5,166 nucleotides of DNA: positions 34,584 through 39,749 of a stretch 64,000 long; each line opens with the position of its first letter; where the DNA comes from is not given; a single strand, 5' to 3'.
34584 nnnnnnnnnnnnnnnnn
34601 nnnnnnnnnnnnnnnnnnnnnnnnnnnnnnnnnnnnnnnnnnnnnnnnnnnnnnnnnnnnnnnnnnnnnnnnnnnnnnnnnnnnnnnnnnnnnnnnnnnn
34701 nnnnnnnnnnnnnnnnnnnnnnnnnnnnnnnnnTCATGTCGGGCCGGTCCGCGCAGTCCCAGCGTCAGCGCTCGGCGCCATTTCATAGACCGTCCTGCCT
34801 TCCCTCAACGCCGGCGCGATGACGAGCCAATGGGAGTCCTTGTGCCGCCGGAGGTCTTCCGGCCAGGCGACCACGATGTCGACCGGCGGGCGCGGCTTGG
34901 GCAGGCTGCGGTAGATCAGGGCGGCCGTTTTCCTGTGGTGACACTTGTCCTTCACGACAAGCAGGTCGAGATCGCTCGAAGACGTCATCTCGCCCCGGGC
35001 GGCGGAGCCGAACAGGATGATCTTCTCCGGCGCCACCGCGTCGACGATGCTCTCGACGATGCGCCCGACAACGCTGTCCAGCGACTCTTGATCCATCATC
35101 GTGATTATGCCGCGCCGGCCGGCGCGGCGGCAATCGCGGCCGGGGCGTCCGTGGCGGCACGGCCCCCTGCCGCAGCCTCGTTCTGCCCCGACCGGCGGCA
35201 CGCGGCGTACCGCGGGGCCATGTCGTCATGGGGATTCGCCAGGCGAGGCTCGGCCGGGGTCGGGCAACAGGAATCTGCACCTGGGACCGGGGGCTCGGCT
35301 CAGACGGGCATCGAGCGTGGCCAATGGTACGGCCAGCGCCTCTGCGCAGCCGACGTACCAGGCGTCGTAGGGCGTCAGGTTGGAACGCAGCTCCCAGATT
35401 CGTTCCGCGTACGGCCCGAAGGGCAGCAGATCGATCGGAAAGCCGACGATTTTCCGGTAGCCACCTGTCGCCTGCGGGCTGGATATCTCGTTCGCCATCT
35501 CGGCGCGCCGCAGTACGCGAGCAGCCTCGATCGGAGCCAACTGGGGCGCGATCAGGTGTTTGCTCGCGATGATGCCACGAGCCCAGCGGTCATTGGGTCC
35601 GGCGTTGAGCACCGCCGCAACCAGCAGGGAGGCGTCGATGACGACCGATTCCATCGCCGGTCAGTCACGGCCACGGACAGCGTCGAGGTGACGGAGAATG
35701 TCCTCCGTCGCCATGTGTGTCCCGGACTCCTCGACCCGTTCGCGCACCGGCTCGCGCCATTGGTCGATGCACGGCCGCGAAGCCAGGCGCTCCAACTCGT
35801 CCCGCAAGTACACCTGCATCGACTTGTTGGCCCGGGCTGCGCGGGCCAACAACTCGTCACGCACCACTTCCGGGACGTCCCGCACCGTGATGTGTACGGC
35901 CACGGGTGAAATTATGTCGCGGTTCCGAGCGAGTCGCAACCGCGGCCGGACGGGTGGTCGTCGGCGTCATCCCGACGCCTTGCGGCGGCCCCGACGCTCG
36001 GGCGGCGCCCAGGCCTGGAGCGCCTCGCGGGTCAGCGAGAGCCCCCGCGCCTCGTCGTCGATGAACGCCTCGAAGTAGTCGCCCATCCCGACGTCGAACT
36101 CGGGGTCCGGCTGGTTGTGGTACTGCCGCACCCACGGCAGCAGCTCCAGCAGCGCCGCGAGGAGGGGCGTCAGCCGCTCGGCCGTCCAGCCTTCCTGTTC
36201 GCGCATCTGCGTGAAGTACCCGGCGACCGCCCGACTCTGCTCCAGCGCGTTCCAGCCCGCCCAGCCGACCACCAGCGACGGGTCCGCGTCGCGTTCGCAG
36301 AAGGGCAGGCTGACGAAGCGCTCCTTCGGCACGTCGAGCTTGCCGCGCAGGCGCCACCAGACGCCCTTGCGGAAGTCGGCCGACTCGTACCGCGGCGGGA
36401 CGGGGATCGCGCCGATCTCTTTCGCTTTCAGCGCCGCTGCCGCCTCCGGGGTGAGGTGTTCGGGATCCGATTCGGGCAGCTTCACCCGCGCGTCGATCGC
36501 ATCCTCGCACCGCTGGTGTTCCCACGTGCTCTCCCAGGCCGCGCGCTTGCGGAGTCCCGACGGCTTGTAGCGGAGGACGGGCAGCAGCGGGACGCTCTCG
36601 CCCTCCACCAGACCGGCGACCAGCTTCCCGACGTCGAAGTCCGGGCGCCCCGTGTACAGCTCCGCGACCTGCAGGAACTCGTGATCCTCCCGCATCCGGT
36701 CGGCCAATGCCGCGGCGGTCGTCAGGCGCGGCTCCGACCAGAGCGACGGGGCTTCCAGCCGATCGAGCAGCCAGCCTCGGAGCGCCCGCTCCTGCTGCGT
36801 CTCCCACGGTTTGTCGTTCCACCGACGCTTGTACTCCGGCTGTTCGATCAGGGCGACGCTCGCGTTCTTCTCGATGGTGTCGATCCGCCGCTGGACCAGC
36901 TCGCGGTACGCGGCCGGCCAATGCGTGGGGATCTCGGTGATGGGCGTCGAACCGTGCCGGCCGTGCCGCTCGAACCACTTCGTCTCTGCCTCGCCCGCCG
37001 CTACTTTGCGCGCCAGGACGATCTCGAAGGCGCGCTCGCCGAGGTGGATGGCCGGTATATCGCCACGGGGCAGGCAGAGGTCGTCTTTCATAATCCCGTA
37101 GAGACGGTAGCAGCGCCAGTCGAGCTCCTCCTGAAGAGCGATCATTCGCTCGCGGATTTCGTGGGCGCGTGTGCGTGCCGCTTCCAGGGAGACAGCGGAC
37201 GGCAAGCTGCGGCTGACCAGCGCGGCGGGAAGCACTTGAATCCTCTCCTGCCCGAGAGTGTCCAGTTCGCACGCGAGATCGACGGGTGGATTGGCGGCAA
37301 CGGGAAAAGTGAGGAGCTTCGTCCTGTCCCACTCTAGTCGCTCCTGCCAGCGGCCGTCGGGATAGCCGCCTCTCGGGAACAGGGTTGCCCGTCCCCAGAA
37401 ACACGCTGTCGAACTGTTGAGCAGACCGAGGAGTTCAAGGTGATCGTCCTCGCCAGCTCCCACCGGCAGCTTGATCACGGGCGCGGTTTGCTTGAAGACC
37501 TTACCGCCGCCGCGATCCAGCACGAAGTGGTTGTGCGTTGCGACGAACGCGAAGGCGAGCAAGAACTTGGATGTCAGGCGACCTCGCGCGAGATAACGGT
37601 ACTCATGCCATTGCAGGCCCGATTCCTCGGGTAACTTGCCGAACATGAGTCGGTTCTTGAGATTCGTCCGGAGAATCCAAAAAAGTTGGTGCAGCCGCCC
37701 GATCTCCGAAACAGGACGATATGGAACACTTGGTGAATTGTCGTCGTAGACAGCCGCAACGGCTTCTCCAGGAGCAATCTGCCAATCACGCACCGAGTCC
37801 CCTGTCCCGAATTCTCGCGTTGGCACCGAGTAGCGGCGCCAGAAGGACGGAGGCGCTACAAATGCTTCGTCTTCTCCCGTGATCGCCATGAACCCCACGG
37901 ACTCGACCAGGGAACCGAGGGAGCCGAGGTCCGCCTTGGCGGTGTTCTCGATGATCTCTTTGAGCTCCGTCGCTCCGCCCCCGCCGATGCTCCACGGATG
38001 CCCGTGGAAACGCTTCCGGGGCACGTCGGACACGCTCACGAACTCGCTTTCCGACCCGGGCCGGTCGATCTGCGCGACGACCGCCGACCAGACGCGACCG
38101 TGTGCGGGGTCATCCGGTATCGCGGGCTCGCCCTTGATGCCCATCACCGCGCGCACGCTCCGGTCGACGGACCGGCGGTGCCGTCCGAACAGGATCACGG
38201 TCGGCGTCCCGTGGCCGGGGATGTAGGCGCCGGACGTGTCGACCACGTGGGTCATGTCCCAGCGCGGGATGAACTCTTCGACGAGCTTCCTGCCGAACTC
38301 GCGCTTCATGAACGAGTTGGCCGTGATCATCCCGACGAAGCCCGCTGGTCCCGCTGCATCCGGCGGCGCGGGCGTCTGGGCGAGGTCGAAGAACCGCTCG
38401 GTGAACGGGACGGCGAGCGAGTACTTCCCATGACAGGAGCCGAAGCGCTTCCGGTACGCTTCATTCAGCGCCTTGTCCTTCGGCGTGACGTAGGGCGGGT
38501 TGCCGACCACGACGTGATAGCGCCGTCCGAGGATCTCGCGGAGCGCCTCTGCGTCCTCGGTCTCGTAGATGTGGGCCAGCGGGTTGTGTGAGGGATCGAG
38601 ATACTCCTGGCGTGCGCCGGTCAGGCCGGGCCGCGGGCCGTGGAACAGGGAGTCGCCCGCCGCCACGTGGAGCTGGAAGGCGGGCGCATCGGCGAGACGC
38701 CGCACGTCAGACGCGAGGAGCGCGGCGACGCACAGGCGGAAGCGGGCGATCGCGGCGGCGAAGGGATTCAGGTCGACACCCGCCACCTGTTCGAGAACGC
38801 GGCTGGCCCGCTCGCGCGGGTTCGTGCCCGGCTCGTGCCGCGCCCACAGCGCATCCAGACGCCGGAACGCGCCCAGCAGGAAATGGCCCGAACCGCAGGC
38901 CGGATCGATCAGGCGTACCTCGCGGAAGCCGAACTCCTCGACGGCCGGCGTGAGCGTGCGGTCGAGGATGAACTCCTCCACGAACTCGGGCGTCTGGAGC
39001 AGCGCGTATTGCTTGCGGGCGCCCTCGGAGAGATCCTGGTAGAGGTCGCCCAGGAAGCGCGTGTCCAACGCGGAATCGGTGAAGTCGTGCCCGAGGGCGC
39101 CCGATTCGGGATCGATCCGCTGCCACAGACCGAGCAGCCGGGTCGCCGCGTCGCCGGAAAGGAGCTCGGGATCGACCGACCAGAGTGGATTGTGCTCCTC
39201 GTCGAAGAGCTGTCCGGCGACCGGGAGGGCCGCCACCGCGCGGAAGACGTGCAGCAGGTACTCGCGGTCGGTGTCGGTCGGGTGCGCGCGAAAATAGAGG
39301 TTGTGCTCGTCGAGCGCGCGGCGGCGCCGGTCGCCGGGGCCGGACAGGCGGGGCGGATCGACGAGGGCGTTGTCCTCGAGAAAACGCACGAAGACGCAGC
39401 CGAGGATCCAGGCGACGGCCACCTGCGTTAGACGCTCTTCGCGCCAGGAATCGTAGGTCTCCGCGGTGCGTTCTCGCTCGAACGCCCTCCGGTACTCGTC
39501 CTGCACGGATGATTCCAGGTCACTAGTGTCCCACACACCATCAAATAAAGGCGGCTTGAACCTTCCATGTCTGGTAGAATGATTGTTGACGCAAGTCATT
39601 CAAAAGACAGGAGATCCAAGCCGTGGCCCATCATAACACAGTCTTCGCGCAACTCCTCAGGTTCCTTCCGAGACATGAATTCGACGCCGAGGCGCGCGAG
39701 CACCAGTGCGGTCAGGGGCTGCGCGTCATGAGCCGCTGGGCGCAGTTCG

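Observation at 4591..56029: Recurrent pattern: locus-specific 48-99 bp tandem duplications sitting exactly on operon gene junctions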

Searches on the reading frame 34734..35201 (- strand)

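Call 16: search_protein_families(library=pfam, proteins=[window:34734-35201:-])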
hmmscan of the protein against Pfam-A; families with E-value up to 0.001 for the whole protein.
window:34734-35201:- (155 aa): 3 families
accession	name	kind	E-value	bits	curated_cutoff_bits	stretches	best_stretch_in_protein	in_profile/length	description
PF01909.29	NTP_transf_2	-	8.4e-09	36.2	21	1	49-111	5-73/93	Nucleotidyltransferase domain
PF18765.7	Polbeta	-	1.6e-08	35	26.9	1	54-110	9-67/93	Polymerase beta, Nucleotidyltransferase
PF03445.19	DUF294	-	0.00081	19.7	21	0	38-86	25-77/138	Putative nucleotidyltransferase DUF294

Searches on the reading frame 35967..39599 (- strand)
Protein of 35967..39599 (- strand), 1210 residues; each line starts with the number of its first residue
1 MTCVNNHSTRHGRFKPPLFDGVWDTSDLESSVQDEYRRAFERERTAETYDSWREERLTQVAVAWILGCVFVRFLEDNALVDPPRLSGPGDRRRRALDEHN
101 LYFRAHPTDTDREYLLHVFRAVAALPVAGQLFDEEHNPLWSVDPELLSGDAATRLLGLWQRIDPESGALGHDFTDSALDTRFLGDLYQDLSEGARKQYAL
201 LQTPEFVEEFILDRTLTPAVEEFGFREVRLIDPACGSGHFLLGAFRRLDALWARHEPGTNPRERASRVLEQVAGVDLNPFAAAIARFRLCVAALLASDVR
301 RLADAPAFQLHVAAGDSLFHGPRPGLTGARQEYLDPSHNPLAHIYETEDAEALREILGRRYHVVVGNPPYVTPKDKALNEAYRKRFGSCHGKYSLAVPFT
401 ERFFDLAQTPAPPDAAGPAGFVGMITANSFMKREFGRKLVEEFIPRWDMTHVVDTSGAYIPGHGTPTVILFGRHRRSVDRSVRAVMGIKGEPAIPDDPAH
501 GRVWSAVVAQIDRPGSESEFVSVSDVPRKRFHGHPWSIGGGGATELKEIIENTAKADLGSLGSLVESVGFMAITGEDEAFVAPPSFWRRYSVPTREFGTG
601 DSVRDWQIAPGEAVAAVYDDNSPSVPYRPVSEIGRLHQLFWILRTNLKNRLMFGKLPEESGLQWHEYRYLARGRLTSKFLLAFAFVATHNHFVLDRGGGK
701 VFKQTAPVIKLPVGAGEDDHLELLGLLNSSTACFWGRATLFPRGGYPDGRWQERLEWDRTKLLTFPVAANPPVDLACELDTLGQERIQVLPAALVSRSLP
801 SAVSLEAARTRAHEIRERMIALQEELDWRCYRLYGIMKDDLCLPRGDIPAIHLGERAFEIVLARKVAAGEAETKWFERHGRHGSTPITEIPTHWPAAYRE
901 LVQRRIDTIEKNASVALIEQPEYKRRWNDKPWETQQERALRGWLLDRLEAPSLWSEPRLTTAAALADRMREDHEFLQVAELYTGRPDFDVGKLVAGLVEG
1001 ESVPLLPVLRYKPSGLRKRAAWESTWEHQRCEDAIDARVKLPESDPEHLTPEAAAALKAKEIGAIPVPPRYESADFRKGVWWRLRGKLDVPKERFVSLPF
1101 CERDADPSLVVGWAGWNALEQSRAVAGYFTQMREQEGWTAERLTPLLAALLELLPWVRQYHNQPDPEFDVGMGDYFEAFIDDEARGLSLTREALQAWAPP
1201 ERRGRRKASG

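Call 16: search_protein_families(library=pfam, proteins=[window:35967-39599:-])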
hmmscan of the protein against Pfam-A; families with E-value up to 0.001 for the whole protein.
window:35967-39599:- (1210 aa): 3 families
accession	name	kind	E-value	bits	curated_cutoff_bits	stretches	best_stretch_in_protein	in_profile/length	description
PF22654.1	DUF7008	-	2e-155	517.9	42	1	819-1207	1-368/368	Domain of unknown function (DUF7008)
PF07669.17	Eco57I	-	9.7e-15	55.5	25.3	1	270-454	1-164/171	Eco57I restriction-modification methylase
PF20473.4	MmeI_Mtase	-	3.8e-10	39.8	27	1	227-374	20-149/259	MmeI, DNA-methyltransferase domain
